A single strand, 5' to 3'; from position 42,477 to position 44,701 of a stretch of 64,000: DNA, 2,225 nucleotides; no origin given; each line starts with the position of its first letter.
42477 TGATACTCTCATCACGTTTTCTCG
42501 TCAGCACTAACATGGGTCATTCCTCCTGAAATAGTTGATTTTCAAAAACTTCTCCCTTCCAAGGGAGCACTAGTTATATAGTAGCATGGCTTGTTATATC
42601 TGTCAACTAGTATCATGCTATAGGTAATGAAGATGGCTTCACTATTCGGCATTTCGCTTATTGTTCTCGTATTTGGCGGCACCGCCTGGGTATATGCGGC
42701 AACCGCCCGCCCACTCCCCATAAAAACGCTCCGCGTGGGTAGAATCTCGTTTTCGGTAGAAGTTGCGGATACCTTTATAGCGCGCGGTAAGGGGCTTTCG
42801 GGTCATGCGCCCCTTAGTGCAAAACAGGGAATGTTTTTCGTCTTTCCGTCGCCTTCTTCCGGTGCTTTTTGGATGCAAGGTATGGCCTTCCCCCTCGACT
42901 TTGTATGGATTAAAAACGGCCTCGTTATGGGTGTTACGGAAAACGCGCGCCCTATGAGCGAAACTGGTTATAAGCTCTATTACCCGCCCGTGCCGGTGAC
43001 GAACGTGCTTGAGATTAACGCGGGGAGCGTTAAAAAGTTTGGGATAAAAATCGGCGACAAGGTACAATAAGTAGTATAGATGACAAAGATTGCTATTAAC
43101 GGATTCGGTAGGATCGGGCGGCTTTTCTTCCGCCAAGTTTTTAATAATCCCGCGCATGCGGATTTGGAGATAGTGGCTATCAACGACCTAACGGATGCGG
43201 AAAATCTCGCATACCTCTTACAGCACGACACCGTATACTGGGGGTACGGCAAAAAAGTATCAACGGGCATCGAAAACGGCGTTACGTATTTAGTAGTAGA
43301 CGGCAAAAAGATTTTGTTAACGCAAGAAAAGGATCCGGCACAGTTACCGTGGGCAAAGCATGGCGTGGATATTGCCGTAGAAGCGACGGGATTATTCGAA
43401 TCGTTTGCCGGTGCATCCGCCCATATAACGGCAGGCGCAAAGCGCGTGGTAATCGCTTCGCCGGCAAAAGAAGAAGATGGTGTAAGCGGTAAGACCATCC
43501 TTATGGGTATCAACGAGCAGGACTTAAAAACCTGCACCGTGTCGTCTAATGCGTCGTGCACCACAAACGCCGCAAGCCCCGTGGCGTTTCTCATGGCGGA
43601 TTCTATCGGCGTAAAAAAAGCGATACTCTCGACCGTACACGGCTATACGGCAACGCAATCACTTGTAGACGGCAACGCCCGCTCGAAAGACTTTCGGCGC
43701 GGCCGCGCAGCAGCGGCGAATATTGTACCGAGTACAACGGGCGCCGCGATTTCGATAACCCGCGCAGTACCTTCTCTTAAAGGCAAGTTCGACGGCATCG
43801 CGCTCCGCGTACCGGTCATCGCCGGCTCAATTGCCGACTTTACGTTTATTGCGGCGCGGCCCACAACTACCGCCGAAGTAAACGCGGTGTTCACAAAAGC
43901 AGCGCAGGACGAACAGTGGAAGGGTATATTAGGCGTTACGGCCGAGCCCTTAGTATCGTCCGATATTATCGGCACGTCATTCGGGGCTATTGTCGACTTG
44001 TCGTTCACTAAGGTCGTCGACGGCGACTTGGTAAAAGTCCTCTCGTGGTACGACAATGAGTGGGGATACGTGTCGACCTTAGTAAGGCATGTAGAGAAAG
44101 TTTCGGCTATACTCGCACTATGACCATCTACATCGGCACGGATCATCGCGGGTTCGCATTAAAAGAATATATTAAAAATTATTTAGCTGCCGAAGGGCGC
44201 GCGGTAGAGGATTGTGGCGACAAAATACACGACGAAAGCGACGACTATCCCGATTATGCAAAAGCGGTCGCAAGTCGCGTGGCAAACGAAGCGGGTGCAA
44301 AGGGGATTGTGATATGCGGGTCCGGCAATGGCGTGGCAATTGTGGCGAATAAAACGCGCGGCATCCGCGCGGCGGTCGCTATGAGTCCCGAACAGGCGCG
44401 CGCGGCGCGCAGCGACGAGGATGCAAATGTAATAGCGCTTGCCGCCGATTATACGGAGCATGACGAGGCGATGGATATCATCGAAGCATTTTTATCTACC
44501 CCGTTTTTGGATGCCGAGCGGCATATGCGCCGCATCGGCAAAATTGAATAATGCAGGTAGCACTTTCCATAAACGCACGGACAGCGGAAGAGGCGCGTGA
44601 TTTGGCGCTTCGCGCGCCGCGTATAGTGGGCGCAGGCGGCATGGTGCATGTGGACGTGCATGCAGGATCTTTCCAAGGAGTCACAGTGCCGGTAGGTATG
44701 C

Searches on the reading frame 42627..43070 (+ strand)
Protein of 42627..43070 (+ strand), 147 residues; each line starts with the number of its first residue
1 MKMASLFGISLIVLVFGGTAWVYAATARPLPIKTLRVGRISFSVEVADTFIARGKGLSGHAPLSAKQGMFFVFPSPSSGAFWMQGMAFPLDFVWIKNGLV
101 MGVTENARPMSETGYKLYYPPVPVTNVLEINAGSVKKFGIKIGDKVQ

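Call 9: search_protein_families(library=pfam, proteins=[window:42627-43070:+], max_evalue=0.001)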
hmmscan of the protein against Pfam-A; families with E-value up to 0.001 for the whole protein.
window:42627-43070:+ (147 aa): 1 family
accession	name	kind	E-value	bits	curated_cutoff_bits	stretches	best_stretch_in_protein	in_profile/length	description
PF02643.20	DUF192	-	7.2e-27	93.8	27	1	42-147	1-95/96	Uncharacterized ACR, COG1430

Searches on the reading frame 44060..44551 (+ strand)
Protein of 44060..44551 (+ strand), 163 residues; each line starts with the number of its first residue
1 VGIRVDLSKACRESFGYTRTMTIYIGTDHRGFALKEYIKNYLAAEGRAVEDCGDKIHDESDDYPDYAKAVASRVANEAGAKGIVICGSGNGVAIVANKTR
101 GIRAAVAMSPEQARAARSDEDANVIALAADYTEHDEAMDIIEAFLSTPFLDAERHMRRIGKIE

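Call 79: search_protein_families(library=ncbifam, proteins=[window:44060-44551:+], max_evalue=0.00001)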
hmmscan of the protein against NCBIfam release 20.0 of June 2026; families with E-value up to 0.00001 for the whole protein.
window:44060-44551:+ (163 aa): 11 families
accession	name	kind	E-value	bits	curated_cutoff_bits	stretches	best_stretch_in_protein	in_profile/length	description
NF004051.0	PRK05571.1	subfamily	1e-48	164.9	135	1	21-163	2-143/149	ribose-5-phosphate isomerase B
TIGR00689.1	rpiB_lacA_lacB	subfamily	4.8e-46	156.3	88.3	1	23-163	1-140/145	RpiB/LacA/LacB family sugar-phosphate isomerase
TIGR02133.1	RPI_actino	equivalog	1.3e-43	148.4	168.2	1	21-162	1-142/148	ribose-5-phosphate isomerase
TIGR01120.1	rpiB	equivalog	1.4e-35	122.3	138.65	1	23-162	2-139/143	ribose 5-phosphate isomerase B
NF006381.0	PRK08622.1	equivalog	8.9e-25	87.5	234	1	21-162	1-141/171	galactose-6-phosphate isomerase subunit LacB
NF006380.0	PRK08621.1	equivalog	2.5e-22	79.8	164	1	21-159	1-135/142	galactose-6-phosphate isomerase subunit LacA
NF051858.1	EryPhIsonDerIRhiz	equivalog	2.5e-19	69.8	240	1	21-153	1-134/150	D-erythrulose-4-phosphate isomerase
NF009258.0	PRK12615.1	equivalog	1.2e-18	67.5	325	1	21-162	1-141/171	galactose-6-phosphate isomerase subunit LacB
NF009257.0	PRK12613.1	equivalog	2.2e-17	63.5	243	1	21-159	1-134/141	galactose-6-phosphate isomerase subunit LacA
TIGR01119.1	lacB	equivalog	8.5e-17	61.4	312.55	1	21-163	1-142/171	galactose-6-phosphate isomerase subunit LacB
TIGR01118.1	lacA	equivalog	7.1e-16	58.6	181.1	1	21-159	1-135/141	galactose-6-phosphate isomerase subunit LacA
